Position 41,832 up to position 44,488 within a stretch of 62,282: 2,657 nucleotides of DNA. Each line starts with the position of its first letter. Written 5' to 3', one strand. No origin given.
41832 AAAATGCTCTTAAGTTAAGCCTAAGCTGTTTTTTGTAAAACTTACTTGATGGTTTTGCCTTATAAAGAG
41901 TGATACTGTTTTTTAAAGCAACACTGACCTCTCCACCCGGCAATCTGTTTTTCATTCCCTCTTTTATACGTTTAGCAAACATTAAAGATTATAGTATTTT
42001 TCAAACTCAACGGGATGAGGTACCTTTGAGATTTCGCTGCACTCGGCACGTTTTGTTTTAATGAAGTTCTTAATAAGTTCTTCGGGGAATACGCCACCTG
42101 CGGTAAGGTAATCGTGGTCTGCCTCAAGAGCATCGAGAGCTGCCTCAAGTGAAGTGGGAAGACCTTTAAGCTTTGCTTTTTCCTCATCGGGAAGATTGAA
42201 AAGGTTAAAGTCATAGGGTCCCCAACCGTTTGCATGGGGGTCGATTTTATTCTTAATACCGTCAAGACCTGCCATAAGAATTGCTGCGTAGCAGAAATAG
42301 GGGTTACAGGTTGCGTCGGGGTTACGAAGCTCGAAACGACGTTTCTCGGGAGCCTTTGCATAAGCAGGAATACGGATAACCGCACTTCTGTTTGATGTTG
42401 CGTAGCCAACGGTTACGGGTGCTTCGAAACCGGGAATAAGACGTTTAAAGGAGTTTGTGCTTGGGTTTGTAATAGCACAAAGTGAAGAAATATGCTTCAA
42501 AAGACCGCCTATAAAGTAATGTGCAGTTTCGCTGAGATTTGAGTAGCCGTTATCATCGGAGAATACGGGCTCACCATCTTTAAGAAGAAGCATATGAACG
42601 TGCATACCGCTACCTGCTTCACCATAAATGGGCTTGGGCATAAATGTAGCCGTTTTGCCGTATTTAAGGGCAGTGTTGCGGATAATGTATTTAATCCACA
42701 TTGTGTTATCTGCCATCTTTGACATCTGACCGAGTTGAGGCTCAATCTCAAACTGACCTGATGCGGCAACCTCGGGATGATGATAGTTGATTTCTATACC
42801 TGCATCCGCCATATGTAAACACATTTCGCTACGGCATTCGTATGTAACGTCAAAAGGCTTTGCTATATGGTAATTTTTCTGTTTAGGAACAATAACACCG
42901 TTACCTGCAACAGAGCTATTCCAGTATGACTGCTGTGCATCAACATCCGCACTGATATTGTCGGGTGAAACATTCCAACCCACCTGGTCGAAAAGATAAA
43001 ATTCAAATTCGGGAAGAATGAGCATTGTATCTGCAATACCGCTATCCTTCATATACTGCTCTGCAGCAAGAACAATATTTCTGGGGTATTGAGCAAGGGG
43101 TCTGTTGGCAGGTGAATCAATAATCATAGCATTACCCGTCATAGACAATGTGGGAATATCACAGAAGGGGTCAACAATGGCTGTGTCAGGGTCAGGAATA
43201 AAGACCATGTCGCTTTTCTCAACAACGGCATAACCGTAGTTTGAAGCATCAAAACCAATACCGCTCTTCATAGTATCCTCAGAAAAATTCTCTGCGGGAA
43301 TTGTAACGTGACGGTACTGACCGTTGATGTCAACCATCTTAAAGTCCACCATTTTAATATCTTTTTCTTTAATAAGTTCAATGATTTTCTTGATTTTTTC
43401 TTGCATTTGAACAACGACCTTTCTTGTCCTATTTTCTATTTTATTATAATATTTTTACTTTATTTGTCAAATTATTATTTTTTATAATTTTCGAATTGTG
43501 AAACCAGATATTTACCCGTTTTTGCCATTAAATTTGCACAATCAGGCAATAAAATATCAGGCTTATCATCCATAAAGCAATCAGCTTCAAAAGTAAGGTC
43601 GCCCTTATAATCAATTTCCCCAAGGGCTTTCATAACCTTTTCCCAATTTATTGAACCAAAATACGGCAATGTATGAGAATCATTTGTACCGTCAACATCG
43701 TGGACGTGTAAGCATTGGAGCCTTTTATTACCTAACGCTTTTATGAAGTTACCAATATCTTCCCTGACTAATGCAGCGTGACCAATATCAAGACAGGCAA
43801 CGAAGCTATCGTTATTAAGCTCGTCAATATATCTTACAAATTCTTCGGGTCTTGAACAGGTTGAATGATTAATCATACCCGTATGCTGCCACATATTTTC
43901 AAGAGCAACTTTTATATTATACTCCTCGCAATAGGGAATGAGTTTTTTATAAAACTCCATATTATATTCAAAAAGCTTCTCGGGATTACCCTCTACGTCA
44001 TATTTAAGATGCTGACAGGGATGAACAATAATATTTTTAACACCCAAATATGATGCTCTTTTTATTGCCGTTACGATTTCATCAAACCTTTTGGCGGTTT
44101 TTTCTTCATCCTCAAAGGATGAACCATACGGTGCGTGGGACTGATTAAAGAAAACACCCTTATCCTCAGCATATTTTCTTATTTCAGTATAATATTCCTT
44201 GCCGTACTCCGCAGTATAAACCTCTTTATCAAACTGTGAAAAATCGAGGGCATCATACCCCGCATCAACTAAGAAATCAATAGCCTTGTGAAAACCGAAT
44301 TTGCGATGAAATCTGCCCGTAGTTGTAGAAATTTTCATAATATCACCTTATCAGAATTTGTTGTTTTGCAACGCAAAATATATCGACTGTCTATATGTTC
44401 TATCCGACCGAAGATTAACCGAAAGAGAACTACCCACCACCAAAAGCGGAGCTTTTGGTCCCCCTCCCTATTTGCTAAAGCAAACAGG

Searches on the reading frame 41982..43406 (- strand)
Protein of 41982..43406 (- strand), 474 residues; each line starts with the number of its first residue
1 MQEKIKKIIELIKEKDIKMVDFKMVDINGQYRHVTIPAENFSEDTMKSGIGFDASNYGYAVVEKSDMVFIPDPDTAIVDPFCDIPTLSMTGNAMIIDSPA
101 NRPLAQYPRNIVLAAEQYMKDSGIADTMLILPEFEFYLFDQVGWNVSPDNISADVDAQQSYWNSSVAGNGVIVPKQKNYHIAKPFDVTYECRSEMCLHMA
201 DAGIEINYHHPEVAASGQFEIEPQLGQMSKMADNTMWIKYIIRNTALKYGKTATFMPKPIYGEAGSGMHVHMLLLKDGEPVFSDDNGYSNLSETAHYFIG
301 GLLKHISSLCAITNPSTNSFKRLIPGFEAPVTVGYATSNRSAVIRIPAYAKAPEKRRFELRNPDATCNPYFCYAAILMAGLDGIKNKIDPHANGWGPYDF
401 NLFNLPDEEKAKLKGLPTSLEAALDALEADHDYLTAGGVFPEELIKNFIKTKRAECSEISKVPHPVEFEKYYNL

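Call 21: search_protein_families(library=ncbifam, proteins=[window:41982-43406:-], max_evalue=0.00001)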
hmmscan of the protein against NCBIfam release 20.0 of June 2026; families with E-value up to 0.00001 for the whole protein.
window:41982-43406:- (474 aa): 5 families
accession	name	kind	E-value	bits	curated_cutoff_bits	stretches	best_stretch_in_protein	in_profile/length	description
TIGR00653.1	GlnA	equivalog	4.8e-157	523.3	429.15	1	7-473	2-462/462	type I glutamate--ammonia ligase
NF007006.0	PRK09469.1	equivalog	3.4e-140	467.7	845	1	5-473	3-468/469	glutamate--ammonia ligase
TIGR03105.1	gln_synth_III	equivalog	3.6e-67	226.8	469.6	1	10-471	3-433/435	type III glutamate--ammonia ligase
NF045547.1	GGputSyn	equivalog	2.5e-56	191.2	650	1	6-459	3-430/438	gamma-glutamylputrescine synthetase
NF041605.1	gln_syn_GlnII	equivalog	5.6e-09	35.6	500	1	194-373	155-321/333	glutamine synthetase GlnII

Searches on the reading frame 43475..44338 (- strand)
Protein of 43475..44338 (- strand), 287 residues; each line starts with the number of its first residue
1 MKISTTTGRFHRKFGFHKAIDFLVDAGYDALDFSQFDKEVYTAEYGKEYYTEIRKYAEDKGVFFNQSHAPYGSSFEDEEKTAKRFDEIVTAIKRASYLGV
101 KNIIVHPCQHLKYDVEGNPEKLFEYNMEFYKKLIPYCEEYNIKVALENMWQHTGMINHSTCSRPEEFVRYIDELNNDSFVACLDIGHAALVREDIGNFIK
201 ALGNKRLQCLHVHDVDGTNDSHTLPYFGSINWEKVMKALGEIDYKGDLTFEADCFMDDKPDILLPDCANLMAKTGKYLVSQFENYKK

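Call 21: search_protein_families(library=ncbifam, proteins=[window:43475-44338:-], max_evalue=0.00001)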
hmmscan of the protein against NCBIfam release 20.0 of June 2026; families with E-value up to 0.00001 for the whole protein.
window:43475-44338:- (287 aa): 6 families
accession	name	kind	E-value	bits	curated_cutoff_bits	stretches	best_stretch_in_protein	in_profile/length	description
NF051856.1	PsicseEpim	equivalog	2.5e-14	53.7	300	1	20-251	22-244/287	D-psicose 3-epimerase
NF041277.1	coba_remo_CbiR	equivalog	2e-13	50.5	105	1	48-251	46-233/249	cobamide remodeling phosphodiesterase CbiR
NF007360.0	PRK09856.1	equivalog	8.3e-13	48.5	305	1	67-252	71-248/276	fructoselysine 3-epimerase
NF002196.0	PRK01060.1-1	equivalog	4.4e-09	36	333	1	67-223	68-230/297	deoxyribonuclease IV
NF041099.2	keto_glucon_epim_IolO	equivalog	1.9e-08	33.9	300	1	17-251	24-245/269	5-keto-L-gluconate epimerase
NF009688.0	PRK13209.1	subfamily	5.2e-08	32.2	317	1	12-251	19-253/286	L-ribulose-5-phosphate 3-epimerase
